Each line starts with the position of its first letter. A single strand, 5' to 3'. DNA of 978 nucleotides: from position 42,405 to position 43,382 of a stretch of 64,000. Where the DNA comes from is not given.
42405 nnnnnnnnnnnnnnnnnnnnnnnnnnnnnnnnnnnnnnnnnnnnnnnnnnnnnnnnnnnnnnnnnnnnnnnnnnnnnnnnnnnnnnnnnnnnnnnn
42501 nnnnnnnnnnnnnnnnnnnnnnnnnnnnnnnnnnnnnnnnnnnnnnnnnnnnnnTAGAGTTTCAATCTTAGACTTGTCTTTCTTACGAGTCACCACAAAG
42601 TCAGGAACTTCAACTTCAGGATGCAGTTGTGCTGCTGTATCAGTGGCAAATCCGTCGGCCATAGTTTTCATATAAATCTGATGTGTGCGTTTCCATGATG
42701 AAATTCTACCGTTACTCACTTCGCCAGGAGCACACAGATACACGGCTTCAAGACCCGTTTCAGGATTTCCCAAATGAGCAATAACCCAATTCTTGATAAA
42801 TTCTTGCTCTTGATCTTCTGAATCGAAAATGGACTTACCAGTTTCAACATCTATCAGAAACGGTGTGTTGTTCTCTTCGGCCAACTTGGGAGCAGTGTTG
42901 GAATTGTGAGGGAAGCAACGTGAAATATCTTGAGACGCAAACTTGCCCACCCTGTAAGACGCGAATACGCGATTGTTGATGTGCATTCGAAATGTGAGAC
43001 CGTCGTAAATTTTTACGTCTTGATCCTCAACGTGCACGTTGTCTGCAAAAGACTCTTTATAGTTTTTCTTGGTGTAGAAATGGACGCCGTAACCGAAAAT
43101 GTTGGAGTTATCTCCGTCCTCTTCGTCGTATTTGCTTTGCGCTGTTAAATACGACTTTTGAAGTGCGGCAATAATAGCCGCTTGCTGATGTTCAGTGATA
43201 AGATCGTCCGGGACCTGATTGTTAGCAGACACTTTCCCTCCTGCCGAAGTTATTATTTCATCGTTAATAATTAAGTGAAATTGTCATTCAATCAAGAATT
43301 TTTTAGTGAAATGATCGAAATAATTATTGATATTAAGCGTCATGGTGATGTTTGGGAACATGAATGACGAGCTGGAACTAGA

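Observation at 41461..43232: Unknown 226-aa protein translationally coupled to an XRE-HTH/ImmA-IrrE metallopeptidase fusion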

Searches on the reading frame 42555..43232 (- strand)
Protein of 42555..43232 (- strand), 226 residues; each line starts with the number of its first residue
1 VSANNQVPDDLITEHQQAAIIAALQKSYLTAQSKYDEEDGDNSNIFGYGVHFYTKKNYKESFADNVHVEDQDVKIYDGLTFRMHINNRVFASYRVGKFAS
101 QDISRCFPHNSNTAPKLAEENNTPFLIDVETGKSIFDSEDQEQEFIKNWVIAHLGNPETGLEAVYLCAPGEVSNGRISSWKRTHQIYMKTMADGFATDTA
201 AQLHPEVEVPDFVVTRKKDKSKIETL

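Call 3: search_protein_families(library=pfam, proteins=[window:42555-43232:-], max_evalue=0.1)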
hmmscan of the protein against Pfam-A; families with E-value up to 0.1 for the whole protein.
window:42555-43232:- (226 aa): 1 family
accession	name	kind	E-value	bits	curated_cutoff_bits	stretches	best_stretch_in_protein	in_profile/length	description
PF00870.23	P53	-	0.075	13.3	27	0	88-158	60-129/193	P53 DNA-binding domain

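Call 4: search_protein_families(library=padloc, proteins=[window:42555-43232:-], max_evalue=0.1)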
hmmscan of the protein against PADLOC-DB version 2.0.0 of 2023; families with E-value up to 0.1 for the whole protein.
window:42555-43232:- (226 aa): 0 families

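Call 5: search_protein_families(library=ncbifam, proteins=[window:42555-43232:-], max_evalue=0.1)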
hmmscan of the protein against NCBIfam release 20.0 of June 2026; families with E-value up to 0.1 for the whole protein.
window:42555-43232:- (226 aa): 0 families

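Call 6: search_protein_families(library=phrogs, proteins=[window:42555-43232:-], max_evalue=0.1)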
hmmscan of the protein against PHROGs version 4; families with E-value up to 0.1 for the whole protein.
window:42555-43232:- (226 aa): 0 families

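Call 7: find_homologous_proteins(query=window:42555-43232:-)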
Query window:42555-43232:- (226 aa): 3 proteins with E <= 0.001 among 77 candidates.
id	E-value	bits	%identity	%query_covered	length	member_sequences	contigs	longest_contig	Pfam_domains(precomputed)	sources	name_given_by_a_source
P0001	2.6e-149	513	100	100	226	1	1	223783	-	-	-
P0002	6.8e-131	453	88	100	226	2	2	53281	-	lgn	-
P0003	2.1e-49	186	46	93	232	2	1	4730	-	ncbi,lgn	ncbi:MAG: hypothetical protein ABL930_08830 [Pseudobdellovibrio sp.]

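Call 11: find_encoding_contigs(protein=P0003, flank=10000)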
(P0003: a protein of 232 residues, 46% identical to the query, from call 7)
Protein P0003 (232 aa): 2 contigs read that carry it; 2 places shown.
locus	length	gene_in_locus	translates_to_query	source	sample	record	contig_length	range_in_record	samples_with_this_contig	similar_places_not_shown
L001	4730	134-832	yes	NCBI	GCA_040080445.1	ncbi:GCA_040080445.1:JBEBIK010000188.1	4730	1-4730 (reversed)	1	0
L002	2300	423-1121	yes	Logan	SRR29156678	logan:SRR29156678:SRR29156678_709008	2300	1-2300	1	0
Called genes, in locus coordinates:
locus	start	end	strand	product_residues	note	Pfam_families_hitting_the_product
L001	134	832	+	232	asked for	-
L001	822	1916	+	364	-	PF01381:HTH_3, PF12844:HTH_19, PF13560:HTH_31 (weak), PF06114:Peptidase_M78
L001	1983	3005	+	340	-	PF00145:DNA_methylase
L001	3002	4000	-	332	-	-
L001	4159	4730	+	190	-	?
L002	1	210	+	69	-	?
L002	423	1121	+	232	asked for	-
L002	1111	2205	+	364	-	PF01381:HTH_3, PF12844:HTH_19, PF13560:HTH_31 (weak), PF06114:Peptidase_M78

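Call 12: find_encoding_contigs(protein=P0002, flank=10000)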
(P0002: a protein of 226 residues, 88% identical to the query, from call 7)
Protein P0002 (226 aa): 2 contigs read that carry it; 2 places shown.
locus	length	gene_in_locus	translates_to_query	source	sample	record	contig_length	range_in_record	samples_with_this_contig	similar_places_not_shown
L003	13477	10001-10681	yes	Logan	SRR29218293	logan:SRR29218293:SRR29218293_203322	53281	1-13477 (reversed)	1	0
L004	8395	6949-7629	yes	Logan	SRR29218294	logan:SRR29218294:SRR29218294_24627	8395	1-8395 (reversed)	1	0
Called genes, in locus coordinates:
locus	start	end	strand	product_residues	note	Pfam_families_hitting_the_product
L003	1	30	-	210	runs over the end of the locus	-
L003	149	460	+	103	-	-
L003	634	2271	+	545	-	PF00476:DNA_pol_A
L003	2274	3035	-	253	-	-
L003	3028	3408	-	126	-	PF12844:HTH_19 (faint), PF01381:HTH_3 (weak)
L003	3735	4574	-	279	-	PF00239:Resolvase, PF07508:Recombinase (weak)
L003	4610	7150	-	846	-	PF01612:DNA_pol_A_exo1 (weak), PF00476:DNA_pol_A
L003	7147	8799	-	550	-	-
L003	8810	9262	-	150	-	-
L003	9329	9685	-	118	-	-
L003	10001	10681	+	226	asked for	-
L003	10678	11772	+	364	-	PF01381:HTH_3, PF12844:HTH_19, PF06114:Peptidase_M78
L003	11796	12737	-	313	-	-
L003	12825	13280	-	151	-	PF13936:HTH_38 (faint), PF07508:Recombinase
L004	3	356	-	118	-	?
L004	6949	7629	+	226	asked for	-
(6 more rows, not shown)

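Call 17: predict_structure(alignment_id=A1)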
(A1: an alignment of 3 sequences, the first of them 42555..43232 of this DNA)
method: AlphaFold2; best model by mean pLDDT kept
length: 226 residues; sequences in the alignment: 3
mean_pLDDT: 42.4   pTM: 0.38
mean pLDDT of the five models: 42.4, 38.8, 38.7, 38.7, 34.7
residues with pLDDT >= 90: 0; 70-90: 0; 50-70: 54; < 50: 172
segments of 3 or more residues with pLDDT < 50: 1-12, 35-41, 61-79, 83-85, 88-90, 97-148, 155-226
pLDDT, mean of each block of 10 residues (from residue 1): 31 50 55 47 51 54 40 42 49 49 44 39 36 42 42 47 46 40 38 35 32 31 28
secondary structure, 60 per line:
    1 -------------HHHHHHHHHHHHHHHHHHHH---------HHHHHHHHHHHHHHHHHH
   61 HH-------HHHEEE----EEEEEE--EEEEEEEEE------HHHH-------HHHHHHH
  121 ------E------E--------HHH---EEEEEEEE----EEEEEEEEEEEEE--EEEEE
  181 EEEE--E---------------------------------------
elements in order: H14-33 H43-62 E73-75 E80-85 E88-96 H103-106 H114-120 E149-156 E161-173 E176-184

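Call 18: search_protein_representatives(alignment_id=A1)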
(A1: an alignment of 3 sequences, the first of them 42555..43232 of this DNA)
Query: 3 sequences, 226 profile positions. Proteins with E-value up to 0.001 (for the whole library): 215; up to 1e-10: 99; up to 1e-30: 2. The best 150 are listed.
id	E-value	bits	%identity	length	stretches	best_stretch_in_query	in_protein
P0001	1.3e-135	466.5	-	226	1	1-225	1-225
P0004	3.7e-94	330.9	-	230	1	1-222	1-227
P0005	1.1e-25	106.9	-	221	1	15-222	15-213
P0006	5.4e-25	104.7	-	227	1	6-223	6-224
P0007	3.3e-24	102.1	-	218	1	2-193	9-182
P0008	1.5e-23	99.9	-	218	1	7-213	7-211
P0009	6.1e-23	97.9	-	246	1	17-195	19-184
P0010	3.3e-22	95.5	-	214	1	13-194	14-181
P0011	7.3e-22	94.4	-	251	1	18-209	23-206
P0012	1.3e-21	93.6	-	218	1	13-211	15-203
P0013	1.4e-21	93.5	-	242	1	17-217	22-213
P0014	1.5e-21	93.4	-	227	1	12-220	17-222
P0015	3.0e-20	89.1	-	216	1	16-190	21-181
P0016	4.0e-20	88.7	-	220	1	6-224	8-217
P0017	6.0e-20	88.2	-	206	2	142-201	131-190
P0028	1.4e-17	80.4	-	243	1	5-189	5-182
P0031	1.9e-17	80.0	-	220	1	19-218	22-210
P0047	1.0e-15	74.3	-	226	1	7-222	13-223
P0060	2.3e-14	69.9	-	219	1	16-220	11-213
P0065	1.0e-13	67.8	-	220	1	7-190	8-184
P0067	2.0e-13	66.8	-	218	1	13-212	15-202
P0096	3.0e-11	59.7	-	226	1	5-190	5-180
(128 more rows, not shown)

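Call 21: search_protein_families(library=padloc, alignment_id=A2, max_evalue=0.01)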
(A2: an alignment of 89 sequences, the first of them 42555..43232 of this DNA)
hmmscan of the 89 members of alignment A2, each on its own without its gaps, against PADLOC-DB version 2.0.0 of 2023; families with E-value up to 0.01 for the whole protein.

A. member 1, window:42555-43232:- (226 aa): 0 families

B. families by the number of members that match (of 89 scanned): 4 families
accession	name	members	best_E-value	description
PDLC03941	RmrT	59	2.9e-11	-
PDLC03935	RmrT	2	0.0019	-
PDLC03929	RmrT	1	1.6e-06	-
PDLC02524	PglX|PglXI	1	0.0037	PglX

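Call 22: search_protein_families(library=pfam, alignment_id=A2, max_evalue=0.01)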
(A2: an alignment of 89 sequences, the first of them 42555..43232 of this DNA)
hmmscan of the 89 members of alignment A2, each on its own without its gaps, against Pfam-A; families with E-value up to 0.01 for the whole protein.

A. member 1, window:42555-43232:- (226 aa): 0 families

B. families by the number of members that match (of 89 scanned): 1 family
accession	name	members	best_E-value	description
PF03533.19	SPO11_like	1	0.0079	SPO11 homologue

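Call 24: find_homologous_proteins(query=A2, max_evalue=0.00001)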
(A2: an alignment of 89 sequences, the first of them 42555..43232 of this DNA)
Query A2 (89 sequences) (226 aa, profile of the alignment): 21 proteins with E <= 0.00001 among 2646 candidates.
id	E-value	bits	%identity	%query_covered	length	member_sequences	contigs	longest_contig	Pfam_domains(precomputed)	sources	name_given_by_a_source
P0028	2.1e-59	219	30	92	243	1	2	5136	-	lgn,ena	-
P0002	1.8e-57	212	88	100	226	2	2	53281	-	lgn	-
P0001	4.9e-57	211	100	100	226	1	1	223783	-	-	-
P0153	2.0e-55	206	31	78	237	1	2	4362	-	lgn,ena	-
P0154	2.6e-55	205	29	74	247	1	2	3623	-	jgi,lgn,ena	-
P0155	7.2e-54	200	26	92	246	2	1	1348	-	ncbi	-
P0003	8.2e-54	200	46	93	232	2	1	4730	-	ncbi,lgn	ncbi:MAG: hypothetical protein ABL930_08830 [Pseudobdellovibrio sp.]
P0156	8.9e-54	200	28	87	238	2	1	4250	-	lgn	-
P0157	1.1e-53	200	24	87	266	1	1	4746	-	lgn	-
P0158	1.9e-53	199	27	92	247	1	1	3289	-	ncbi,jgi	jgi:hypothetical protein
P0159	1.9e-53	199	25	97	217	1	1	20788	-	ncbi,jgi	-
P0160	3.8e-53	198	30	75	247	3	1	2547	-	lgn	-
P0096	1.8e-52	196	24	92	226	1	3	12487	-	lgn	-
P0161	3.0e-52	195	27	83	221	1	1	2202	-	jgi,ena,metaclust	metaclust:\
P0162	6.8e-51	191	25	88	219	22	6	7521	-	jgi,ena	jgi:hypothetical protein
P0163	2.9e-50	189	22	74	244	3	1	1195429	-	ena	-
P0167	2.4e-44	169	28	76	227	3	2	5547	-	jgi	jgi:hypothetical protein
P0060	2.5e-39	153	25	95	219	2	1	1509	-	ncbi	-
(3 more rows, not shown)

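Call 28: find_related_loci(query=A3, collection=genome_contigs, flank=5000)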
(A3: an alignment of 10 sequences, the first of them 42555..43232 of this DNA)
Query A3 (226 aa) in genome_contigs; peptide patterns used: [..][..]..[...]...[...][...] (x = any residue, [..] = any of these).
10 stretches matched a pattern; 1 encode a relative of the query (tblastn E <= 1e-3); 1 distinct loci.
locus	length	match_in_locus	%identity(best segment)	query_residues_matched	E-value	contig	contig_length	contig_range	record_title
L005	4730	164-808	46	11-221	2e-58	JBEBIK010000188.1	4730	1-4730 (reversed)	MAG: Pseudobdellovibrio sp. isolate SF1_2_22 NODE_19970_length_4730_cov_6.195854, whole genome shotgun sequence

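Call 29: find_encoding_contigs(protein=P0163, flank=6000, max_places=2)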
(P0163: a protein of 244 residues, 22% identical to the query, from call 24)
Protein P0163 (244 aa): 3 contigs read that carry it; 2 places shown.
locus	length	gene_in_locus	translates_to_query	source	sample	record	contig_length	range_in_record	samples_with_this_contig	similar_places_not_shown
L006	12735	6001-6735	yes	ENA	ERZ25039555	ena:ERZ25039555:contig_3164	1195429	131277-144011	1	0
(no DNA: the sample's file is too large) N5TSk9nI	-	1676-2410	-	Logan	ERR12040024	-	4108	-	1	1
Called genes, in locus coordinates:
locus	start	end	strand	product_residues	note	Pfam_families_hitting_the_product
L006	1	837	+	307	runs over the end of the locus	PF04851:ResIII (weak), PF00270:DEAD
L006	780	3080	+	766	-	PF27116:YjiV_N (weak)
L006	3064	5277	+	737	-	PF00271:Helicase_C, PF09369:MZB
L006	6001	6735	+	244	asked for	-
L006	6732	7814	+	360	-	PF01381:HTH_3 (weak), PF13560:HTH_31 (faint), PF06114:Peptidase_M78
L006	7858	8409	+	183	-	PF00702:Hydrolase, PF13419:HAD_2 (weak)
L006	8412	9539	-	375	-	-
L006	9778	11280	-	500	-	-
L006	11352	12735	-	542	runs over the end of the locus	PF13676:TIR_2, PF13401:AAA_22 (weak), PF25000:DUF7779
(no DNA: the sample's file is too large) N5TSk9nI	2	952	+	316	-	?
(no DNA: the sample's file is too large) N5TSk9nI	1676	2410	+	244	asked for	-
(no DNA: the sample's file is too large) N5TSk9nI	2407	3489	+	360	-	PF01381:HTH_3 (weak), PF13560:HTH_31 (faint), PF06114:Peptidase_M78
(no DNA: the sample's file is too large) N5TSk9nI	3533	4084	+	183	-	PF00702:Hydrolase, PF13419:HAD_2 (weak)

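Call 30: find_encoding_contigs(protein=P0159, flank=6000, max_places=2)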
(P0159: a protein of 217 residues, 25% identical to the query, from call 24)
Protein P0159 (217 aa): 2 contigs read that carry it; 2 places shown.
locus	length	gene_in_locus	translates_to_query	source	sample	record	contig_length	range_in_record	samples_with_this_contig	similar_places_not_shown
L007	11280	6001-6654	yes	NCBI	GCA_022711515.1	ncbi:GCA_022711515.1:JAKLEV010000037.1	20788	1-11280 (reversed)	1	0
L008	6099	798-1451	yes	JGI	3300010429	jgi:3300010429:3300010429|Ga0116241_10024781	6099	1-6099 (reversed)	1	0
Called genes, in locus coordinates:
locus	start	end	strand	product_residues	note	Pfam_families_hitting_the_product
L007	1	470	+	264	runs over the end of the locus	PF13814:Replic_Relax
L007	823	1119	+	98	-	-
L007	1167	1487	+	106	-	-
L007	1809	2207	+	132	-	-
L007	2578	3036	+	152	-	-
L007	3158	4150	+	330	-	-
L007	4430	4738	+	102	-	PF12728:HTH_17 (weak)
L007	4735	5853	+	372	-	PF00589:Phage_integrase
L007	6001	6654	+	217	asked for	-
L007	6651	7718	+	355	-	PF01381:HTH_3, PF12844:HTH_19 (weak), PF13560:HTH_31 (weak), PF06114:Peptidase_M78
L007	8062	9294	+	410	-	PF01208:URO-D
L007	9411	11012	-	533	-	PF22848:ASD1_dom, PF06964:Alpha-L-AF_C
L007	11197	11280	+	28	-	?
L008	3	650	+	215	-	?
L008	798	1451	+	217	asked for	-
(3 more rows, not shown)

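Call 31: find_encoding_contigs(protein=P0096, flank=6000, max_places=3)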
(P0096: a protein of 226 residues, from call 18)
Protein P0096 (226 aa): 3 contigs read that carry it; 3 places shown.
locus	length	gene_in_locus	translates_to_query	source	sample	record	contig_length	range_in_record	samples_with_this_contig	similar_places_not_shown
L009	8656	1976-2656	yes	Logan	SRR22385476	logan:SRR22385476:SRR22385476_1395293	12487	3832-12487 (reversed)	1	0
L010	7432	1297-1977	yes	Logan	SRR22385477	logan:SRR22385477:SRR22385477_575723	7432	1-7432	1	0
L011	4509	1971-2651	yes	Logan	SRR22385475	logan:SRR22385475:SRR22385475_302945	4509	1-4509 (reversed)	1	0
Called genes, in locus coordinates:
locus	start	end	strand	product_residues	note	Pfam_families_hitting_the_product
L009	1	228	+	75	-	?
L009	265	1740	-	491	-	PF28123:DUF8370, PF28130:DUF8371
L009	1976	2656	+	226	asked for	-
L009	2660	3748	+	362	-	PF01381:HTH_3, PF12844:HTH_19 (weak), PF13560:HTH_31 (weak), PF06114:Peptidase_M78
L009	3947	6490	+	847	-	PF00069:Pkinase, PF07714:PK_Tyr_Ser-Thr, PF23389:Beta-prop_WDR19_1st, PF25171:Beta-prop_WDR36-Utp21_1st, PF25173:Beta-prop_WDR3_1st, PF25174:Beta-prop_THOC3, PF23381:Beta-prop_IFT122_1st, PF23414:Beta-prop_EML_2, +23 more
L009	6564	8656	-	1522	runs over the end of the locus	PF13676:TIR_2 (faint), PF20720:nSTAND3 (weak)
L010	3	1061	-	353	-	?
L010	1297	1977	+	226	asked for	-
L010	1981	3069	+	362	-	PF01381:HTH_3, PF12844:HTH_19 (weak), PF13560:HTH_31 (weak), PF06114:Peptidase_M78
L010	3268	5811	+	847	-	PF00069:Pkinase, PF07714:PK_Tyr_Ser-Thr, PF23389:Beta-prop_WDR19_1st, PF25171:Beta-prop_WDR36-Utp21_1st, PF25173:Beta-prop_WDR3_1st, PF25174:Beta-prop_THOC3, PF23381:Beta-prop_IFT122_1st, PF23414:Beta-prop_EML_2, +23 more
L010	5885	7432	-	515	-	?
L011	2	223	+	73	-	?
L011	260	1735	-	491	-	PF28123:DUF8370, PF28130:DUF8371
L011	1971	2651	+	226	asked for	-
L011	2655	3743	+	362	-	PF01381:HTH_3, PF12844:HTH_19 (weak), PF13560:HTH_31 (weak), PF06114:Peptidase_M78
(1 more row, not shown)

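Call 32: find_encoding_contigs(protein=P0162, flank=6000, max_places=4)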
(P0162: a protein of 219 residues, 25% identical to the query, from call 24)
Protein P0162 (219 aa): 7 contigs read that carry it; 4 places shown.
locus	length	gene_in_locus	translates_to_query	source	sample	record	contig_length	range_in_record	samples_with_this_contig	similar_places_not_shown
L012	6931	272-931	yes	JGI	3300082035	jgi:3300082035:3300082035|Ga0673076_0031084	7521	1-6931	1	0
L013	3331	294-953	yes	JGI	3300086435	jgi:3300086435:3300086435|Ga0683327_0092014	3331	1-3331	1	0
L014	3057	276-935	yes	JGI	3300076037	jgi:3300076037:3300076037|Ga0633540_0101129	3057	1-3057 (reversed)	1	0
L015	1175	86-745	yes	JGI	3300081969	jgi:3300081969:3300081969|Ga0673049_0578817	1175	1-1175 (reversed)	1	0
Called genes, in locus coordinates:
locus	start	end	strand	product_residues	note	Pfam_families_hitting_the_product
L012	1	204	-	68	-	?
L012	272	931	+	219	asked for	-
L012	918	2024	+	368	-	PF01381:HTH_3, PF12844:HTH_19 (weak), PF13560:HTH_31 (faint), PF06114:Peptidase_M78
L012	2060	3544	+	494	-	PF21941:SMEK_N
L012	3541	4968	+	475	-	-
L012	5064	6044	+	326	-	-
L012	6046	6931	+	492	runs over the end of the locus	?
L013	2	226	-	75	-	?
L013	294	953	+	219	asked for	-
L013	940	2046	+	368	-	PF01381:HTH_3, PF12844:HTH_19 (weak), PF13560:HTH_31 (faint), PF06114:Peptidase_M78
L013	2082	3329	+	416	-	?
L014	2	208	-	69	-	?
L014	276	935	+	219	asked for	-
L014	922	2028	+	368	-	PF01381:HTH_3, PF12844:HTH_19 (weak), PF13560:HTH_31 (faint), PF06114:Peptidase_M78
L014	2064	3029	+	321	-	PF21941:SMEK_N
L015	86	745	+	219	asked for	-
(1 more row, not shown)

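Call 33: predict_structure(alignment_id=A2)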
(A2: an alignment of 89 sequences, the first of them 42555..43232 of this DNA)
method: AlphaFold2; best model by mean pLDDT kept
length: 226 residues; sequences in the alignment: 89
mean_pLDDT: 87.5   pTM: 0.79
mean pLDDT of the five models: 87.5, 86.9, 86.8, 86.2, 86.1
residues with pLDDT >= 90: 145; 70-90: 46; 50-70: 33; < 50: 2
segments of 3 or more residues with pLDDT < 50: none
pLDDT, mean of each block of 10 residues (from residue 1): 71 93 98 98 97 96 71 88 94 97 97 94 73 71 85 98 97 97 95 63 83 84 64
secondary structure, 60 per line:
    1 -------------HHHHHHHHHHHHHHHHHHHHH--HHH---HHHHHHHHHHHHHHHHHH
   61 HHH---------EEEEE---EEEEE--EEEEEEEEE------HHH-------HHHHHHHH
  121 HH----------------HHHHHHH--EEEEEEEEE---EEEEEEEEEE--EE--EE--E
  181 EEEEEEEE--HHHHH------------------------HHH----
elements in order: H14-34 H43-63 E73-77 E81-85 E88-96 H113-122 H139-145 E148-156 E160-169 E180-188 H191-195

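Call 36: fold_search(model_id=the predicted structure, library=pdb)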
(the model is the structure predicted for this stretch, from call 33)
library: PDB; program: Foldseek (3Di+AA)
matches with E <= 10: 123; with E <= 0.001: 0
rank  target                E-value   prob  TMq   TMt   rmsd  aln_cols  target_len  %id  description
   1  1stx_A                2.8e-02  0.47  0.27  0.26  13.0       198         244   11  Structure of the K38A mutant of EcoRV bound to cognate DNA and Mn2+ (released 2004-04-06)
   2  1rve_A                4.5e-02  0.21  0.23  0.22  14.0       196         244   11  THE CRYSTAL STRUCTURE OF ECORV ENDONUCLEASE AND OF ITS COMPLEXES WITH COGNATE AND NON-COGNATE DNA FRAGMENTS (released 1994-01-31)
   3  8a4c_A                1.4e-01  0.47  0.29  0.32   9.8       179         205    7  Structure of human Rep15:Rab3B complex. (released 2022-08-10)
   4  8a4b_A                1.5e-01  0.33  0.28  0.29   9.5       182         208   10  Structure of human Rep15:Rab3B_Q81L complex. (released 2022-08-10)
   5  8a4b_C                2.1e-01  0.16  0.23  0.25   9.9       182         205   11  Structure of human Rep15:Rab3B_Q81L complex. (released 2022-08-10)
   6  8a4c_C                4.4e-01  0.20  0.27  0.30   9.5       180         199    8  Structure of human Rep15:Rab3B complex. (released 2022-08-10)
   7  5cs4_B                4.9e-01  0.09  0.24  0.16  13.7       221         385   13  Crystal structure of domains AC3-AC5 of yeast acetyl-CoA carboxylase (released 2015-10-28)
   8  8a4a_A                5.2e-01  0.13  0.25  0.26  10.4       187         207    7  Structure of human Rep15 in complex with bovine Rab3C. (released 2022-08-10)
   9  8fg6_B                1.2e+00  0.06  0.11  0.15  13.9       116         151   13  Design of amyloidogenic peptide traps (released 2024-03-20)
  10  5cs4_A                1.3e+00  0.06  0.24  0.15  13.8       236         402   10  Crystal structure of domains AC3-AC5 of yeast acetyl-CoA carboxylase (released 2015-10-28)
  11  7yik_B                1.3e+00  0.03  0.13  0.07  13.2       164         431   10  The structure of archaeal nuclease RecJ2 from Methanocaldococcus jannaschii (released 2023-07-19)
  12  1tyt_A                1.4e+00  0.05  0.12  0.06  13.8       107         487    6  CRYSTAL AND MOLECULAR STRUCTURE OF CRITHIDIA FASCICULATA TRYPANOTHIONE REDUCTASE AT 2.6 ANGSTROMS RESOLUTION (released 1994-07-31)
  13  4yzg_A                1.8e+00  0.07  0.25  0.21  12.0       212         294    9  Structure of the Arabidopsis TAP38/PPH1, a state-transition phosphatase responsible for dephosphorylation of LHCII (released 2015-04-29)
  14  5csk_A                1.9e+00  0.04  0.25  0.04  12.7       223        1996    8  Crystal structure of yeast acetyl-CoA carboxylase, unbiotinylated (released 2015-10-28)
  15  1kc6_B                2.1e+00  0.05  0.15  0.14  12.3       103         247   12  HincII Bound to Cognate DNA (released 2001-12-07)
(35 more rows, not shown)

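Call 37: fold_search(model_id=the predicted structure, library=viral)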
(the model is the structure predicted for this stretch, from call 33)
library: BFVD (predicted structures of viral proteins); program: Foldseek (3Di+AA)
matches with E <= 10: 265; with E <= 0.001: 0
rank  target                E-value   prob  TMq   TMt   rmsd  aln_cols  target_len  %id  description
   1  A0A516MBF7            2.4e-02  0.47  0.26  0.25   9.3       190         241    8  (no name in the UniProt tables at hand)
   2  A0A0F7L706            1.0e-01  0.44  0.21  0.32  15.0       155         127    9  Uncharacterized protein [uncultured marine virus]
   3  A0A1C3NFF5            1.9e-01  0.10  0.15  0.12  15.1       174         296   11  (no name in the UniProt tables at hand)
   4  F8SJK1                2.4e-01  0.35  0.19  0.31   8.6        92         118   11  Uncharacterized protein 369 [Pseudomonas phage PhiPA3]
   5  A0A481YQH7            2.4e-01  0.11  0.20  0.18  14.8       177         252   11  Exonuclease [Pithovirus LCDPAC02]
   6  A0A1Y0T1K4            3.0e-01  0.06  0.15  0.14  20.8       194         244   13  Uncharacterized protein [Pseudomonas phage Phabio]
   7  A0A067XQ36            3.6e-01  0.23  0.13  0.31   8.1        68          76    7  (no name in the UniProt tables at hand)
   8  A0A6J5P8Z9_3          4.3e-01  0.05  0.13  0.03  29.0       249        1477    7  ART-PolyVal-like domain-containing protein [uncultured Caudovirales phage]
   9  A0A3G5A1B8            5.2e-01  0.04  0.12  0.12  12.5       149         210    9  Uncharacterized protein [Harvfovirus sp.]
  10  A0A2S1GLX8            7.0e-01  0.14  0.16  0.28   8.3        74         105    8  DUF7355 domain-containing protein [Erwinia phage Cronus]
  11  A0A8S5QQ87            9.4e-01  0.16  0.16  0.33   7.2        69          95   13  Uncharacterized protein [Myoviridae sp. ctStS16]
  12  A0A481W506            9.4e-01  0.05  0.18  0.12  26.4       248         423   11  Uncharacterized protein [Pseudomonas phage Psa21]
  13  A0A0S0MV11            1.0e+00  0.14  0.25  0.33   6.5       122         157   11  Uncharacterized protein [Pseudomonas phage PaMx74]
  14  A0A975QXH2            1.0e+00  0.08  0.17  0.25   8.5        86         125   13  (no name in the UniProt tables at hand)
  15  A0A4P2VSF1            1.1e+00  0.14  0.17  0.12  10.7        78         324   12  (no name in the UniProt tables at hand)
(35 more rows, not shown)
